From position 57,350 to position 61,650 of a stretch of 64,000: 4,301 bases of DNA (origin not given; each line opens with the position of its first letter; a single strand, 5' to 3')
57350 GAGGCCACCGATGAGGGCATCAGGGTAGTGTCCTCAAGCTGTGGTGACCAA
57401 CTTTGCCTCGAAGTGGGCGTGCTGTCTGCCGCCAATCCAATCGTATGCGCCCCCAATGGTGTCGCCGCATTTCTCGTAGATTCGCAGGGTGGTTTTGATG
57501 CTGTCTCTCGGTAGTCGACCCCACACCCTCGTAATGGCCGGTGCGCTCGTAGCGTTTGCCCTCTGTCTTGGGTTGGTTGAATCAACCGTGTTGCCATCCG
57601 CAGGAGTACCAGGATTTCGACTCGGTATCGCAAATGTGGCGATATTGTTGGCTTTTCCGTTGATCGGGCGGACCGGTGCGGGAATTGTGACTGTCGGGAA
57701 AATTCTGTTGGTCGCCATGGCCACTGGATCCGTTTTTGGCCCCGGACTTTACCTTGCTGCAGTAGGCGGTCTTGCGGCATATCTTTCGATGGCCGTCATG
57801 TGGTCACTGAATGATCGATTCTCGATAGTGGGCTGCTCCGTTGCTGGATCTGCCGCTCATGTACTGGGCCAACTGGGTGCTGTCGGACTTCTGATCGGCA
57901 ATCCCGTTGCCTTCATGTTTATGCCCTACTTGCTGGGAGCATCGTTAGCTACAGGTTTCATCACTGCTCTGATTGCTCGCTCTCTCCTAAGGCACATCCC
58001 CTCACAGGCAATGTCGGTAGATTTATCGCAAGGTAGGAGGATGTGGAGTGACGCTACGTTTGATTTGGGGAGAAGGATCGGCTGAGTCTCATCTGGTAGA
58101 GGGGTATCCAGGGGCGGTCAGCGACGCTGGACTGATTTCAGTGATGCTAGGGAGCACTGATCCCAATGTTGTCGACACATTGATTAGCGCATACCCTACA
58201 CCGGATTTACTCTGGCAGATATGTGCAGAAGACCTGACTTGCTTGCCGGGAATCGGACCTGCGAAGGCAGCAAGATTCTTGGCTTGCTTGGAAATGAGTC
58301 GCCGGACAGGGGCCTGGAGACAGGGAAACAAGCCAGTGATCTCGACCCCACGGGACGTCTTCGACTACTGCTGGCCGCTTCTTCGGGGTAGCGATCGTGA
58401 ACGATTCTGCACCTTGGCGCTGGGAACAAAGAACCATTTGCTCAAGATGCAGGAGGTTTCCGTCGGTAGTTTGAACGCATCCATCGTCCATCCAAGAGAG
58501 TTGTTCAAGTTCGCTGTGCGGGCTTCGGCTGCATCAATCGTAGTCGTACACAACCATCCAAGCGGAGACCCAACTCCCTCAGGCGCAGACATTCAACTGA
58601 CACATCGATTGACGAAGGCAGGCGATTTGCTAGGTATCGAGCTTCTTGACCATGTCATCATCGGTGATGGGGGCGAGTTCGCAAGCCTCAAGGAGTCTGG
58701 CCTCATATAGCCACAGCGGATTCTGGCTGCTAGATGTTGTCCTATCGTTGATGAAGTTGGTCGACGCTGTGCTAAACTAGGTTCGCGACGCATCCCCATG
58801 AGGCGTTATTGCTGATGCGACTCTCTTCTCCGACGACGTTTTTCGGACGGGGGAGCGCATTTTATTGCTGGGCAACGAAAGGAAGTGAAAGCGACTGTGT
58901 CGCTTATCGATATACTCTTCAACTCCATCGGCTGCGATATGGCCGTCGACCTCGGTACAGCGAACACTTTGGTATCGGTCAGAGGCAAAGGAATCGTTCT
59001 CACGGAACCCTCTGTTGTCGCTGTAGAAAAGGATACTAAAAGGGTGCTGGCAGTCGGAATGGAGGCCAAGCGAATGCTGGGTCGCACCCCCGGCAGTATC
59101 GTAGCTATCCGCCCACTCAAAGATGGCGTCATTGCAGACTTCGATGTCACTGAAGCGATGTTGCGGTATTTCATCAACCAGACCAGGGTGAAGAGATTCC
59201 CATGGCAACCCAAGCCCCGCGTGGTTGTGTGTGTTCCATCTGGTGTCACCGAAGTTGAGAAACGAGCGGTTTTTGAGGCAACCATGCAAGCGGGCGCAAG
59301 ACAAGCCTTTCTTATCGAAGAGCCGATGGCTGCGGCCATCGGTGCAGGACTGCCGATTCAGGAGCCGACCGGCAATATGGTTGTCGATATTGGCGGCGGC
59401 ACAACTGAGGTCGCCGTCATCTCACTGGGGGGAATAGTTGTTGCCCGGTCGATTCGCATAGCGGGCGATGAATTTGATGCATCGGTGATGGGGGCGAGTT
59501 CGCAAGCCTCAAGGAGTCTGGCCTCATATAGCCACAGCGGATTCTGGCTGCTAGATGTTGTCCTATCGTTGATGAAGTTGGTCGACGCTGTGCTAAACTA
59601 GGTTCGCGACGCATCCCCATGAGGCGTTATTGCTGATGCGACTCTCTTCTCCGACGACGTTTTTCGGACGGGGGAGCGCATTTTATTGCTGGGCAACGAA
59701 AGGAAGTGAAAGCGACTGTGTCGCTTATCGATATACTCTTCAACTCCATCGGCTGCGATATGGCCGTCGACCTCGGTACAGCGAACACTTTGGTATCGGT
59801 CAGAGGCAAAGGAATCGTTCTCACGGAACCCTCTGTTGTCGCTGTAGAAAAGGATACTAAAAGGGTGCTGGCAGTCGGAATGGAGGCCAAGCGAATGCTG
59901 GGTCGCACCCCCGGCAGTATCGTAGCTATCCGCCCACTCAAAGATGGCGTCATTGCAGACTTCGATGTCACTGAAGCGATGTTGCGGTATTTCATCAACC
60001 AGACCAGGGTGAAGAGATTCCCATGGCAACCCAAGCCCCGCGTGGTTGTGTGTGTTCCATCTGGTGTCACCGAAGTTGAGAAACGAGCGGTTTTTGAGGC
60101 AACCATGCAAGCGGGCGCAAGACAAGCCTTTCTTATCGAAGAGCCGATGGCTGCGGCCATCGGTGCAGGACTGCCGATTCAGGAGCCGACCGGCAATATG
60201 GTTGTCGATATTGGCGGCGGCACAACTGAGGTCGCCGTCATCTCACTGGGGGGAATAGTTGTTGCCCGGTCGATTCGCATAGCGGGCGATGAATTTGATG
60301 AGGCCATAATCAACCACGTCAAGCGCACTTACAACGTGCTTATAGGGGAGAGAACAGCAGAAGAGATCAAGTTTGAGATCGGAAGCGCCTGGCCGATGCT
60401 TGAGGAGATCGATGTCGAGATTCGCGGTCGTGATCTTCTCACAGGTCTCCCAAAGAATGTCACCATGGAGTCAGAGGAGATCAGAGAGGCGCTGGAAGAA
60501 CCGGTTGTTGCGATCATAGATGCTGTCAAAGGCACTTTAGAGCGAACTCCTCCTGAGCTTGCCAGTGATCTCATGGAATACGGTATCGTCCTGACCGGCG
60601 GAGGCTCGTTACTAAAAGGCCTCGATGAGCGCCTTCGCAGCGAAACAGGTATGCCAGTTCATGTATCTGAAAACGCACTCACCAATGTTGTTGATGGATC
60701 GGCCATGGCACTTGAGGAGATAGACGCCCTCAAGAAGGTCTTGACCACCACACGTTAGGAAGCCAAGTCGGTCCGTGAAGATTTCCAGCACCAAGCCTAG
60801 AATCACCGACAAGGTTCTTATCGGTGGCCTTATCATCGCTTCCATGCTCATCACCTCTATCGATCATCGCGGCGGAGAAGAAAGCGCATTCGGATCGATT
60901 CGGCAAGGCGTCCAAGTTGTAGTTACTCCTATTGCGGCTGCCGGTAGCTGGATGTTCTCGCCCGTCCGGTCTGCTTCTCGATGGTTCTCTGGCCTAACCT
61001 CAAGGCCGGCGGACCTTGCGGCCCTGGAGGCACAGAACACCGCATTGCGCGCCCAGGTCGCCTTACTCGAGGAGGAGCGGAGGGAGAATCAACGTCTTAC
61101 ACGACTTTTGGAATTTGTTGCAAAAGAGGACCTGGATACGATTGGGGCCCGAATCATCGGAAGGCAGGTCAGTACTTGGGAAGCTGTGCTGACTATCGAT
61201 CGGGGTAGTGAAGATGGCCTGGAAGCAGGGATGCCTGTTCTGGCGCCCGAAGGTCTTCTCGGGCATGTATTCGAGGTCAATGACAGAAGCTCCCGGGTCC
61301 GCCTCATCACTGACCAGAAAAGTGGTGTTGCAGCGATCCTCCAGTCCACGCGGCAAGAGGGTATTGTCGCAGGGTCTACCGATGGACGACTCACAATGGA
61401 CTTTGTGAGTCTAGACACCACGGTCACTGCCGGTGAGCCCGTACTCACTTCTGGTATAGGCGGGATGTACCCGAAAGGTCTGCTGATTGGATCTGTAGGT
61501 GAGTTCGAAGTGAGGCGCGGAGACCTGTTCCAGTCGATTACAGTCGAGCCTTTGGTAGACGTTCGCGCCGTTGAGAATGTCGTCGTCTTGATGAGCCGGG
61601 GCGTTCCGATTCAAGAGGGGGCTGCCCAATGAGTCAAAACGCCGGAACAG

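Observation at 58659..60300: Perfect spacerless 821-bp tandem duplication spanning the radC 3' end, the intergenic region and the first 198 codons of mreB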

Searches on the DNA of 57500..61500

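Call 27: search_rna_families(source=window, start=57500, end=61500, threshold=evalue, max_evalue=1)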
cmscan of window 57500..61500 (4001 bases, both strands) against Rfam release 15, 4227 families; matches with E-value up to 1: 0.
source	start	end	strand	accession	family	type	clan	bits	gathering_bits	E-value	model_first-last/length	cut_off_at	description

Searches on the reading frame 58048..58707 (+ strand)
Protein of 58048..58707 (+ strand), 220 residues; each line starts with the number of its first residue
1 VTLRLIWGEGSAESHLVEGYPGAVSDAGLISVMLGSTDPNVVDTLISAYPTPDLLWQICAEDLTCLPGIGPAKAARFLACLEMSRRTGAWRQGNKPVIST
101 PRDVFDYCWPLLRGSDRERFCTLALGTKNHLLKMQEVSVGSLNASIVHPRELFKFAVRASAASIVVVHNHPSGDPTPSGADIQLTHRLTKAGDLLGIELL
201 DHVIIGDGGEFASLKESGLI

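Call 20: find_encoding_contigs(protein=window:58144-58707:+, flank=10000, max_places=10)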
Protein window:58144-58707:+ (188 aa): no gene with exactly this product is on record in the collection.

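Call 25: search_protein_families(library=pfam, proteins=[window:58048-58707:+])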
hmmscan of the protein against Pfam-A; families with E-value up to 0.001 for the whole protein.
window:58048-58707:+ (220 aa): 1 family
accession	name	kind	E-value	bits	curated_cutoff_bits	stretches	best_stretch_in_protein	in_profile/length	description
PF04002.20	RadC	-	5.3e-43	146.2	22.1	1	98-219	1-121/121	RadC-like JAB domain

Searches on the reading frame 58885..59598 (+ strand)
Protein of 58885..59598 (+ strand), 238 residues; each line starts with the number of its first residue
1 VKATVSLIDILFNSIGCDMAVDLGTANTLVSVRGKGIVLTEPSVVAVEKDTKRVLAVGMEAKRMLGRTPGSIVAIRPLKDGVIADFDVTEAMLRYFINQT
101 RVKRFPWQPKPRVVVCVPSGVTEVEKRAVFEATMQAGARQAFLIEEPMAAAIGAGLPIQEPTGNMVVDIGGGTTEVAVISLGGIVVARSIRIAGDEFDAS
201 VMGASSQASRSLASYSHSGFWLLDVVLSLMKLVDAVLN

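Call 6: find_encoding_contigs(protein=window:58885-59598:+, flank=10000, max_places=10)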
Protein window:58885-59598:+ (238 aa): no gene with exactly this product is on record in the collection.

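Call 9: find_encoding_contigs(protein=window:58897-59598:+, flank=10000, max_places=10)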
Protein seq(234 aa) (234 aa): no gene with exactly this product is on record in the collection.

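Call 24: list_cluster_members(proteins=[window:58897-59478:+, window:58885-59478:+, window:58939-59478:+, window:60273-60755:+, window:58048-58686:+, window:58897-59598:+, window:58897-59478:+])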
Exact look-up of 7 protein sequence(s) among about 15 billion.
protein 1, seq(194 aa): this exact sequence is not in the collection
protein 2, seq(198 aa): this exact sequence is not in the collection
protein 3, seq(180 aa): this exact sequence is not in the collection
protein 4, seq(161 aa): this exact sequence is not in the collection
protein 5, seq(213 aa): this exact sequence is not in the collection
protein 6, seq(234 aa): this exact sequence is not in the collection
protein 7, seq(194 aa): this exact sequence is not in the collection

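Call 25: search_protein_families(library=pfam, proteins=[window:58897-59598:+])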
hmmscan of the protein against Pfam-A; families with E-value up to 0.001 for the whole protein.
window:58897-59598:+ (234 aa): 4 families
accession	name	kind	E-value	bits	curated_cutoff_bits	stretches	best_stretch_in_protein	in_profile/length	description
PF06723.19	MreB_Mbl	-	1.7e-88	297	27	1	13-198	2-185/327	MreB/Mbl protein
PF00012.26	HSP70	-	1.5e-10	40.3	20.6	1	108-197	135-230/599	Hsp70 protein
PF00022.25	Actin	-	2.1e-07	30.3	27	1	38-191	31-177/410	Actin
PF14450.12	FtsA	-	0.00013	22.8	31.8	1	161-196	1-36/127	Cell division protein FtsA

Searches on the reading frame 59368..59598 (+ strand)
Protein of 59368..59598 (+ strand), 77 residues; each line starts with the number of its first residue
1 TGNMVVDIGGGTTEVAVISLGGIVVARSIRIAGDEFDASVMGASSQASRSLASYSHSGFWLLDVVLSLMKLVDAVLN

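Call 32: find_homologous_proteins(query=window:59368-59598:+, max_evalue=0.001)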
Query seq(77 aa) (77 aa): 756 proteins with E <= 0.001 among 863 candidates; the best 120 are listed.
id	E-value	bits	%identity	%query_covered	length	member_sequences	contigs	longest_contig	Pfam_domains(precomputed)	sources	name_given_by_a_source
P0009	1.4e-14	71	98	52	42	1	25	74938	-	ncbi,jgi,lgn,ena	-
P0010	7.6e-12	62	85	53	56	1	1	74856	PF06723.20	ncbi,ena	-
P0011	1.2e-11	62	83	53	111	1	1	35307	PF00012.27,PF06723.20,PF14450.13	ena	-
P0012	1.5e-11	62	81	55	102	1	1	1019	PF00012.27,PF06723.20,PF14450.13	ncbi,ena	-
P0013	1.9e-11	61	80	53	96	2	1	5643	PF00012.27,PF06723.20,PF14450.13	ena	-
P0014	2.7e-11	61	64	69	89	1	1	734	PF00012.27,PF06723.20,PF14450.13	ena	-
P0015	2.8e-11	61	76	53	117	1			PF00012.27,PF06723.20,PF14450.13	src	-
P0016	2.8e-11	61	67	64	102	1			PF06723.20,PF14450.13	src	-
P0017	3.0e-11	61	80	53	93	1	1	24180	PF06723.20,PF14450.13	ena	-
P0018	3.1e-11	61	80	53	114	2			PF00012.27,PF06723.20,PF14450.13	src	-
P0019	3.4e-11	60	78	53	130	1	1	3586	PF00012.27,PF06723.20,PF14450.13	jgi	jgi:rod shape-determining protein MreB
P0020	3.5e-11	60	76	53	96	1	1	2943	PF06723.20,PF14450.13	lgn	-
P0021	3.8e-11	60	78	53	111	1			PF00012.27,PF06723.20,PF14450.13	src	-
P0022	4.5e-11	60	76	53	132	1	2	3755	PF00012.27,PF06723.20,PF14450.13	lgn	-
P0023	5.2e-11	60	76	58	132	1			PF06723.20,PF14450.13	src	-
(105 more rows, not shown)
